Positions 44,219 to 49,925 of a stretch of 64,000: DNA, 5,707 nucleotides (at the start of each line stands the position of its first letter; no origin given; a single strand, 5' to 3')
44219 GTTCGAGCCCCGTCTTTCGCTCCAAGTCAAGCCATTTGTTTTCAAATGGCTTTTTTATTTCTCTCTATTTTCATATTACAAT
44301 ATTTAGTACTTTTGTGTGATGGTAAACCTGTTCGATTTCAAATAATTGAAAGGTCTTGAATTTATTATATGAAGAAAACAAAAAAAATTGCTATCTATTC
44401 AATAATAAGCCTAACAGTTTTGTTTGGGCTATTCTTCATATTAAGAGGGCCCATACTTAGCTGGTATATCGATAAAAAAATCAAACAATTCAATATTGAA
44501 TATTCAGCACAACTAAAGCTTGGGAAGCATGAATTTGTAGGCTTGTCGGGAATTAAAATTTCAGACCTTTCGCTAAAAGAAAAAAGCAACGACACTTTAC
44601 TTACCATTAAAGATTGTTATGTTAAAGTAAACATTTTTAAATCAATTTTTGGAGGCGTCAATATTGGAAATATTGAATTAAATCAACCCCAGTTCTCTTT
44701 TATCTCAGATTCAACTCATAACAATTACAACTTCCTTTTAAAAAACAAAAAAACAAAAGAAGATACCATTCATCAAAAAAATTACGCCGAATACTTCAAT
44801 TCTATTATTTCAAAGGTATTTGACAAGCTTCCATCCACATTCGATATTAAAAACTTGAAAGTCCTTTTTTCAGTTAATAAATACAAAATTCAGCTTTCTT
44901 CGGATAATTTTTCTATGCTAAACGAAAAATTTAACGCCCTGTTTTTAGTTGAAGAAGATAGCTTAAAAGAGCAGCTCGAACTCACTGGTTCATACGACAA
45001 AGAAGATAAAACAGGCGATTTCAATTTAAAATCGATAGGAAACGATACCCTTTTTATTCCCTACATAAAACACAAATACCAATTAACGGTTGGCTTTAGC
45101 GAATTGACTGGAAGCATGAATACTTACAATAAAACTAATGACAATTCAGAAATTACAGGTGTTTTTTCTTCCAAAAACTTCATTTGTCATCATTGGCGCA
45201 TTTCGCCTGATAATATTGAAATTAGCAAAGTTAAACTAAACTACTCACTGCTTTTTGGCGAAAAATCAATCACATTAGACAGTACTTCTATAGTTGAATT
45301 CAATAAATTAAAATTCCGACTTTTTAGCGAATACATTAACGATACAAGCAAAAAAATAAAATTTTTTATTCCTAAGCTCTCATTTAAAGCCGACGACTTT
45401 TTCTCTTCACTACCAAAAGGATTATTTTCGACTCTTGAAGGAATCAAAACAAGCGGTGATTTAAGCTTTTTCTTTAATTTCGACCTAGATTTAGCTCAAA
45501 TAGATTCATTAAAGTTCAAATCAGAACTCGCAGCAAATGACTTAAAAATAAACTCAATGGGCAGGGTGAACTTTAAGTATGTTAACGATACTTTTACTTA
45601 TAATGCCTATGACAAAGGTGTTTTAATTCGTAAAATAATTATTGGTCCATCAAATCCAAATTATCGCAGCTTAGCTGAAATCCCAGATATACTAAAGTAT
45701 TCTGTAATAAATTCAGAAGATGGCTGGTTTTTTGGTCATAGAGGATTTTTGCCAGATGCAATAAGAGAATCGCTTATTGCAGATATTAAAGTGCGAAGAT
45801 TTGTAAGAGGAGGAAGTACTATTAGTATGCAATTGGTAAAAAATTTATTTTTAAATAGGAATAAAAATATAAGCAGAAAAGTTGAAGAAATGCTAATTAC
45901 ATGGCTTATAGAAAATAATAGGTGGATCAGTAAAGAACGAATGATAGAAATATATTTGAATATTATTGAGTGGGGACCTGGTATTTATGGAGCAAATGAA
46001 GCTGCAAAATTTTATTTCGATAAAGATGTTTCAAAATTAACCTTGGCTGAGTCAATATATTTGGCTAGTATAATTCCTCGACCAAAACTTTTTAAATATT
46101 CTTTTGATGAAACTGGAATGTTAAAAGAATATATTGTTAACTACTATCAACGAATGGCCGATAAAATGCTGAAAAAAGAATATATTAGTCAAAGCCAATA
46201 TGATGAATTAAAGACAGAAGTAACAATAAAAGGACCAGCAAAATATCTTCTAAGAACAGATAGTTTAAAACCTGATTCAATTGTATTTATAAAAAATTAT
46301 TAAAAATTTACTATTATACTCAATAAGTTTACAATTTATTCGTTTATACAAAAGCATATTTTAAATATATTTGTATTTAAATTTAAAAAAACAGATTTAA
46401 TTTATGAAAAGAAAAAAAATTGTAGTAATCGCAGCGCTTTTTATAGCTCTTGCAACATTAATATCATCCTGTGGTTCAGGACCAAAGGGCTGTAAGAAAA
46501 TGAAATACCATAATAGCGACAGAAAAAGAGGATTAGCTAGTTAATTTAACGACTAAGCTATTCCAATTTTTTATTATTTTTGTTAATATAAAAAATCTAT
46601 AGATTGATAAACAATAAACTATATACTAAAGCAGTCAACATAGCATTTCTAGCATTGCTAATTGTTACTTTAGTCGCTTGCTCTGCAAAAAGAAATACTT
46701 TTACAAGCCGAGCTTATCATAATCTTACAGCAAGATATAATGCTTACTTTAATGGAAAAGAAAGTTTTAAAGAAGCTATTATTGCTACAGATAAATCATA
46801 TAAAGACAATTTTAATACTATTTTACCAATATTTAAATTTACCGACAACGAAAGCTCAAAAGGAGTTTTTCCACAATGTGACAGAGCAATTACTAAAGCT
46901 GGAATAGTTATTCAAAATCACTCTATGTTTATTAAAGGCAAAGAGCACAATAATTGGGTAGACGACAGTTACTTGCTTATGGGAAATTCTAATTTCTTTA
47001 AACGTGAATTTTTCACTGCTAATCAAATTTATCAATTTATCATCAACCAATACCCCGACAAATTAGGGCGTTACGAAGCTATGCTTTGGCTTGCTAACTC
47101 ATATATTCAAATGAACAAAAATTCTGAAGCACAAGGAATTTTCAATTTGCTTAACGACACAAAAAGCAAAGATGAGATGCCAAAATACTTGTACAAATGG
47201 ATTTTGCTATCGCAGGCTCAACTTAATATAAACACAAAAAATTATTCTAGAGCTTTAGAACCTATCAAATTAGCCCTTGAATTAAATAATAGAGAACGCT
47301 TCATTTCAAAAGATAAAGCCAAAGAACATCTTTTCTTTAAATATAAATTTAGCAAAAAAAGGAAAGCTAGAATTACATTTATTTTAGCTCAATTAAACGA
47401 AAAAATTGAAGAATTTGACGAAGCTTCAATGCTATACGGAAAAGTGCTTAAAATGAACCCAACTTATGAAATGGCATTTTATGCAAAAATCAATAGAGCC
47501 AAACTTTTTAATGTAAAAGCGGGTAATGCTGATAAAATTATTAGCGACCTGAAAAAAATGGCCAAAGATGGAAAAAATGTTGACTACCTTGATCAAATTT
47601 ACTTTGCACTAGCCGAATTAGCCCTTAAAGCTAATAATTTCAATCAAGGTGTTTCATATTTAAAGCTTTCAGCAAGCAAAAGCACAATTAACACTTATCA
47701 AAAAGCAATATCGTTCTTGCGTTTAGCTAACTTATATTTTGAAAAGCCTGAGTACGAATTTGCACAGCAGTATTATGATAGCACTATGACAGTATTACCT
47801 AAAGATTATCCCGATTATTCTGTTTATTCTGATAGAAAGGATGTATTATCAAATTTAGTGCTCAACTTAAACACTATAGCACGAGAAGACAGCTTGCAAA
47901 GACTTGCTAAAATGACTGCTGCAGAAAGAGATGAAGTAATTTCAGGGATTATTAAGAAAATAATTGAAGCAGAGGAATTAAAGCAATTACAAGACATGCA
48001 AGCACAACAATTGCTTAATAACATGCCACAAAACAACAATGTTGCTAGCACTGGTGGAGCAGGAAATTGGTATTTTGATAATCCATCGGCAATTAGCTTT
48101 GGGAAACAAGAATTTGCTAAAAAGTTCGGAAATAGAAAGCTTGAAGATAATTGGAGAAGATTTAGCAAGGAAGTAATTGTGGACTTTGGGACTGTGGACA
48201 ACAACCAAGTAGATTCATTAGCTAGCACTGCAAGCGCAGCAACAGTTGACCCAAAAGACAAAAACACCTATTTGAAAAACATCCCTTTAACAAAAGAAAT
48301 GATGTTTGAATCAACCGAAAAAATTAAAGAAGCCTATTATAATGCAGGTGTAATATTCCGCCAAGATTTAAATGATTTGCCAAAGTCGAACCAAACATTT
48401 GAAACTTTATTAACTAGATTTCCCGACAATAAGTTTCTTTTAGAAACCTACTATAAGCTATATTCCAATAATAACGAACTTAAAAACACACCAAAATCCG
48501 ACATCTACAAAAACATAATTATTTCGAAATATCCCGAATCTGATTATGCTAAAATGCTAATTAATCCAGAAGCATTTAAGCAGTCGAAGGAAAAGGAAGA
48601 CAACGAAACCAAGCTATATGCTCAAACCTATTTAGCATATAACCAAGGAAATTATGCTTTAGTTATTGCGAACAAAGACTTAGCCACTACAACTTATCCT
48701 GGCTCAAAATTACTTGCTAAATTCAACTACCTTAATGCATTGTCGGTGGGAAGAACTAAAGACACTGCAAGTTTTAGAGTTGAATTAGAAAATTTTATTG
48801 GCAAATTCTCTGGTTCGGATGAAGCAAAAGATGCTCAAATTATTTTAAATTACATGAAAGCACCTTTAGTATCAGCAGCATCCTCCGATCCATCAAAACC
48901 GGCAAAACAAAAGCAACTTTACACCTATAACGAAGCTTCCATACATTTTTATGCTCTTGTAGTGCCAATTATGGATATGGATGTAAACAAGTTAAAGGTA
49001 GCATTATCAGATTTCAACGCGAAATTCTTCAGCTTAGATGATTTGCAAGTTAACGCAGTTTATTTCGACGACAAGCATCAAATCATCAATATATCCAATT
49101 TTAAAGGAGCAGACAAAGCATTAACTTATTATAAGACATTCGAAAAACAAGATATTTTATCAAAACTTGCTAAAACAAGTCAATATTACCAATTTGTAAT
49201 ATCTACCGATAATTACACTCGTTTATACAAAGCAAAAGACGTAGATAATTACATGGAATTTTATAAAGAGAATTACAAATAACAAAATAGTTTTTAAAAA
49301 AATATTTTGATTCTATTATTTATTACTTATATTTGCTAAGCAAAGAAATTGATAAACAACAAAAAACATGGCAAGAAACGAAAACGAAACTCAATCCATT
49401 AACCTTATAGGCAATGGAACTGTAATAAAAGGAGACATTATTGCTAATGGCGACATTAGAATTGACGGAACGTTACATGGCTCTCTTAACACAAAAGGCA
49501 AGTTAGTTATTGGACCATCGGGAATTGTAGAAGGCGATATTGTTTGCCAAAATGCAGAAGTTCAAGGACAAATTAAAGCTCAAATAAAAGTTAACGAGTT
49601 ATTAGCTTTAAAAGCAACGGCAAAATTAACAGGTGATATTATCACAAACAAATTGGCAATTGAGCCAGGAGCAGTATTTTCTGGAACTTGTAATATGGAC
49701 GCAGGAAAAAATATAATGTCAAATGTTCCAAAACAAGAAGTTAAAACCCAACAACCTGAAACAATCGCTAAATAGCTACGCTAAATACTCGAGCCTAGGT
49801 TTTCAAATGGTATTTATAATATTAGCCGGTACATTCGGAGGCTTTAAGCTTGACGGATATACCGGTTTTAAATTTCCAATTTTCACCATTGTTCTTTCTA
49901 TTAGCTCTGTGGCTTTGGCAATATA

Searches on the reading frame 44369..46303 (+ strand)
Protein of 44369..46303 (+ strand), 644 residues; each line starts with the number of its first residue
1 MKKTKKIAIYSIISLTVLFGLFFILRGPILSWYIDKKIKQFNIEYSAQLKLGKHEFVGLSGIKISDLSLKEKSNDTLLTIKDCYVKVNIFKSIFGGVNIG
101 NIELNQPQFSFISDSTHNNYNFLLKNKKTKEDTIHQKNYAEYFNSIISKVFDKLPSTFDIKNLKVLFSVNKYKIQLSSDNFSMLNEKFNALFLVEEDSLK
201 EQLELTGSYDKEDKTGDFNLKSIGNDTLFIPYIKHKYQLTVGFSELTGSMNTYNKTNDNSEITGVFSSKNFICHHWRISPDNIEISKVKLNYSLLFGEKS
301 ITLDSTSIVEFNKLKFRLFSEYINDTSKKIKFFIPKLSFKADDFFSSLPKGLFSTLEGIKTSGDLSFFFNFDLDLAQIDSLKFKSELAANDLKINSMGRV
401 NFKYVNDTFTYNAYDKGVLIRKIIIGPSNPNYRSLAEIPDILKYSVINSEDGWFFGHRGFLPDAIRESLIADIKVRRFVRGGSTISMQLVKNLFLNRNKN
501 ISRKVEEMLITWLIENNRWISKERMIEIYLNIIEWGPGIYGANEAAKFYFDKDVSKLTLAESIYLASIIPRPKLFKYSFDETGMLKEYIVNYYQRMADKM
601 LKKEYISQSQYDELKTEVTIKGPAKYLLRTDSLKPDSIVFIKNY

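Call 35: search_protein_families(library=pfam, proteins=[window:44369-46303:+], max_evalue=0.00001)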
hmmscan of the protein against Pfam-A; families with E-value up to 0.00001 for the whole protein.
window:44369-46303:+ (644 aa): 1 family
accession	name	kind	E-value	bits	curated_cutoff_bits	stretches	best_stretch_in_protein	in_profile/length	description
PF00912.28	Transgly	-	7.6e-44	149.7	27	1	427-578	11-160/178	Transglycosylase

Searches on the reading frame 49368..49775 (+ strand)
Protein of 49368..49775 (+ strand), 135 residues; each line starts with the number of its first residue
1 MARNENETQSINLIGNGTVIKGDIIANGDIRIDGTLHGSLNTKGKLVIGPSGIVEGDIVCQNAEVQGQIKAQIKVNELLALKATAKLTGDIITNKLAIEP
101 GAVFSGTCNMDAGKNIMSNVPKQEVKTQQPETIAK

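Call 3: search_protein_families(library=pfam, proteins=[window:49368-49775:+], max_evalue=0.1)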
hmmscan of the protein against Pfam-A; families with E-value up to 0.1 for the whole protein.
window:49368-49775:+ (135 aa): 1 family
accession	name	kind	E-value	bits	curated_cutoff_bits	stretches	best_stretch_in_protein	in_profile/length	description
PF04519.19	Bactofilin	-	6.7e-29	100.5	27.9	1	13-108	2-97/98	Polymer-forming cytoskeletal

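Call 4: search_protein_families(library=ncbifam, proteins=[window:49368-49775:+], max_evalue=0.1)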
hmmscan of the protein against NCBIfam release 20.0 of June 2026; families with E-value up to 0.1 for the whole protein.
window:49368-49775:+ (135 aa): 1 family
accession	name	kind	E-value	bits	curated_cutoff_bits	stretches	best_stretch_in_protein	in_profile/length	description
NF040510.1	avirulen_svx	equivalog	0.0084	14.8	625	1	17-111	486-579/601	Svx/AvrXca family virulence/avirulence protein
